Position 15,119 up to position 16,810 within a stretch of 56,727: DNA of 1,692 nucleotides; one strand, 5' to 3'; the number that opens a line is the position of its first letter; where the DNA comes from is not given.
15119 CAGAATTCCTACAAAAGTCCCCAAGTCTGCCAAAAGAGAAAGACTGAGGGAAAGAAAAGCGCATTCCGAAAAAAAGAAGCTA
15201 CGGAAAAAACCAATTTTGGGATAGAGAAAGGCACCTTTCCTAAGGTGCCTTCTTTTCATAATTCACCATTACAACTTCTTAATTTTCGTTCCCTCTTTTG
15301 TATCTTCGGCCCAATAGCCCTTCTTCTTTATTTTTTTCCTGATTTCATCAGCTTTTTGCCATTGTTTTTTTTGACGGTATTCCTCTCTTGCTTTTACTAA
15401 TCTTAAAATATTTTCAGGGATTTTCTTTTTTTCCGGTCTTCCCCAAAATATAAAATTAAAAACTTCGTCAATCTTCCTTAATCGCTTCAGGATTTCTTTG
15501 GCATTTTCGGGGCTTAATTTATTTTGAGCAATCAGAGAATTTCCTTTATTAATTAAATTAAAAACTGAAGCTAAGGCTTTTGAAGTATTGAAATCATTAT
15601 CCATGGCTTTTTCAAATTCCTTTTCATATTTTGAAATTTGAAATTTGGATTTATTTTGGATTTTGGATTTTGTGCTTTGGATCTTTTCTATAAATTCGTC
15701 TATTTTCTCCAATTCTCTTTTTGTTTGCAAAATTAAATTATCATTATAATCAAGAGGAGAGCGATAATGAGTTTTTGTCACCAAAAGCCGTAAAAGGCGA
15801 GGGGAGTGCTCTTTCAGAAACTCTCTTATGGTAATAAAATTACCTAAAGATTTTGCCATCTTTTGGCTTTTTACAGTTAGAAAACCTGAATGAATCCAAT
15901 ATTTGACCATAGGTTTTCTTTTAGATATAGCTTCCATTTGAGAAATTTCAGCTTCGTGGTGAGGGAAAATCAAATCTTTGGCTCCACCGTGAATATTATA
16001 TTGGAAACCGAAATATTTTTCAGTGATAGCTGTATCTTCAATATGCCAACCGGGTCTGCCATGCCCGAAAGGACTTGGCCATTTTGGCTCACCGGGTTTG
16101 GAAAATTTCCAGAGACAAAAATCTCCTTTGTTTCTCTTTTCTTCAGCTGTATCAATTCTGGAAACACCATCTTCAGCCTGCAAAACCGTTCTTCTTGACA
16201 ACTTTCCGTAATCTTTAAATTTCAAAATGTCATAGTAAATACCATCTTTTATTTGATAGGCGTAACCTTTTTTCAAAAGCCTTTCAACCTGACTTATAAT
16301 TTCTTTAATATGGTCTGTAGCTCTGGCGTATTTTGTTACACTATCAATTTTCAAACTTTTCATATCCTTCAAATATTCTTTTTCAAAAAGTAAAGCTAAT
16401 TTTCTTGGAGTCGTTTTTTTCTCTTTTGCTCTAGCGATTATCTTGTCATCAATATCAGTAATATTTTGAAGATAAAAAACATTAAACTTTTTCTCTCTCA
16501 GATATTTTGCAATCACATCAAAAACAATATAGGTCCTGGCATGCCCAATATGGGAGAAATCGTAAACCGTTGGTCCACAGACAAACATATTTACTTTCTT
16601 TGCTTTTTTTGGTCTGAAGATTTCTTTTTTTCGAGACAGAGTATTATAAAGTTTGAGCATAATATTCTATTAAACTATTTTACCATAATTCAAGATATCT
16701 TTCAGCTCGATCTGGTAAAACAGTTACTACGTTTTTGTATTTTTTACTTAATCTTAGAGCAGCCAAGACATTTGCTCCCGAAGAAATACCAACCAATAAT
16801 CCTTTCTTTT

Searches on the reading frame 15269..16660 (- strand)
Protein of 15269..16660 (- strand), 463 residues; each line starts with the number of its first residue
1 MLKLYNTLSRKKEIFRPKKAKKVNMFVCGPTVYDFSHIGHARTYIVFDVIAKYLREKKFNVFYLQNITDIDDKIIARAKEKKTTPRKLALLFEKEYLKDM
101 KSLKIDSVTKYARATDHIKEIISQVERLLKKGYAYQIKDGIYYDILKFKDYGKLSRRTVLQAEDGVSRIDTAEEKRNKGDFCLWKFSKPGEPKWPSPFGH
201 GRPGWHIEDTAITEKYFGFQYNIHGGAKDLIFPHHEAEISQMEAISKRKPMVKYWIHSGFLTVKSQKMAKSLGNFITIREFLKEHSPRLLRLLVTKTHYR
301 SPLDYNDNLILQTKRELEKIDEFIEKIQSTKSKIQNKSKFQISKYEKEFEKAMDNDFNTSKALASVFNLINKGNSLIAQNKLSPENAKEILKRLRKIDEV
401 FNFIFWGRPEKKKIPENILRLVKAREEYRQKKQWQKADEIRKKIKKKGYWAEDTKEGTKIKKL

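Call 52: search_protein_families(library=ncbifam, proteins=[window:15269-16660:-], max_evalue=0.00001)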
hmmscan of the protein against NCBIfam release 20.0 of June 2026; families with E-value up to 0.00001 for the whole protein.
window:15269-16660:- (463 aa): 13 families
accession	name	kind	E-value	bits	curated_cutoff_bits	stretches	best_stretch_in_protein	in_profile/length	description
TIGR00435.1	cysS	equivalog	4.5e-149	497.5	340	1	2-462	1-465/466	cysteine--tRNA ligase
NF011108.0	PRK14536.1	equivalog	2.2e-88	297.2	780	1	2-462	3-489/490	cysteine--tRNA ligase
TIGR03447.1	mycothiol_MshC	equivalog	4.9e-81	272.6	485.1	1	2-377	18-389/411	cysteine--1-D-myo-inosityl 2-amino-2-deoxy-alpha-D-glucopyranoside ligase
NF011107.0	PRK14534.1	equivalog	1.2e-69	235.5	744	1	1-462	2-480/481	cysteine--tRNA ligase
NF008957.0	PRK12300.1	subfamily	1.1e-18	66.7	677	2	222-382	581-747/946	leucine--tRNA ligase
TIGR00398.1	metG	equivalog_domain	1.2e-18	67.2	336.35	1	34-146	12-125/530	methionine--tRNA ligase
NF008900.0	PRK12267.1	equivalog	5.3e-14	51.6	598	1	24-137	5-121/648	methionine--tRNA ligase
TIGR00395.1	leuS_arch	equivalog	1.4e-11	43.2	648.5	1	223-438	576-791/938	leucine--tRNA ligase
NF001100.0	PRK00133.1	equivalog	1.8e-11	43.3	587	1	36-144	20-129/676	methionine--tRNA ligase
NF009687.0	PRK13208.1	equivalog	2e-10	39.5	738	0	220-341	487-604/801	valine--tRNA ligase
NF008860.0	PRK11893.2-2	equivalog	1.5e-09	37.4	761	1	32-145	12-127/583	methionine--tRNA ligase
TIGR00396.1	leuS_bact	equivalog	4e-09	35.2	548.4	0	248-439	586-775/843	leucine--tRNA ligase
TIGR00422.1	valS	equivalog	8.5e-08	30.6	612.1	0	9-66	18-78/863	valine--tRNA ligase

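Call 70: find_homologous_proteins(query=window:15269-16660:-, max_evalue=1e-40)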
Query window:15269-16660:- (463 aa): 8000 proteins with E <= 1e-40 among 8000 candidates; the best 120 are listed.
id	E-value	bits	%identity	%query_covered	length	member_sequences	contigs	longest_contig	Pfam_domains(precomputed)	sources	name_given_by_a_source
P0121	0.0e+0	1033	100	100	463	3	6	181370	PF09334.18,PF01406.26,PF23493.2,PF01921.25,PF09190.18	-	-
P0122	2.4e-237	806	79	100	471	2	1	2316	PF09334.18,PF01406.26,PF23493.2,PF01921.25,PF00133.29,PF09190.18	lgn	-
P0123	1.0e-236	804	77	100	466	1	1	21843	PF09334.18,PF01406.26,PF01921.25,PF00133.29,PF09190.18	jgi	jgi:cysteinyl-tRNA synthetase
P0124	1.8e-236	803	78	100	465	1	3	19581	PF09334.18,PF01406.26,PF23493.2,PF01921.25,PF00133.29,PF09190.18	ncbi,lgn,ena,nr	ncbi:MAG: cysteine--tRNA ligase [Candidatus Pacebacteria bacterium]|nr:cysteine--tRNA ligase [Candid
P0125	2.7e-236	803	78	100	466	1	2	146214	PF09334.18,PF01406.26,PF00133.29,PF09190.18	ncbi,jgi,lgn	-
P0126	1.4e-233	794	78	100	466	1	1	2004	PF09334.18,PF01406.26,PF23493.2,PF01921.25,PF00133.29,PF09190.18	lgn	-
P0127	5.4e-233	792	76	100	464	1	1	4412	PF09334.18,PF01406.26,PF23493.2,PF01921.25,PF00133.29,PF09190.18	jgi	-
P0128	1.2e-232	791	73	100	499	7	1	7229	PF09334.18,PF01406.26,PF23493.2,PF01921.25,PF00133.29,PF09190.18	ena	-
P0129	2.1e-231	786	75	100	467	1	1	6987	PF09334.18,PF01406.26,PF23493.2,PF01921.25,PF00133.29,PF09190.18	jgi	-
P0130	5.0e-231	785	75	100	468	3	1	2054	PF09334.18,PF01406.26,PF23493.2,PF01921.25,PF00133.29,PF09190.18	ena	-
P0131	1.1e-230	784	74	100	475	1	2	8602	PF09334.18,PF01406.26,PF00133.29,PF09190.18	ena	-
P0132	1.2e-230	784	75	100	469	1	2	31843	PF09334.18,PF01406.26,PF23493.2,PF01921.25,PF00133.29,PF09190.18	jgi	jgi:cysteinyl-tRNA synthetase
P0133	8.8e-230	781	75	100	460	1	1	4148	PF09334.18,PF01406.26,PF23493.2,PF01921.25,PF00133.29,PF09190.18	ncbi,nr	ncbi:MAG: cysteine--tRNA ligase [bacterium]|nr:cysteine--tRNA ligase [bacterium]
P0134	4.0e-229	779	74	100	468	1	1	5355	PF09334.18,PF01406.26,PF23493.2,PF01921.25,PF00133.29,PF09190.18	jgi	-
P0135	6.9e-229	778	74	100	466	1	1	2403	PF09334.18,PF01406.26,PF23493.2,PF01921.25,PF00133.29,PF09190.18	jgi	-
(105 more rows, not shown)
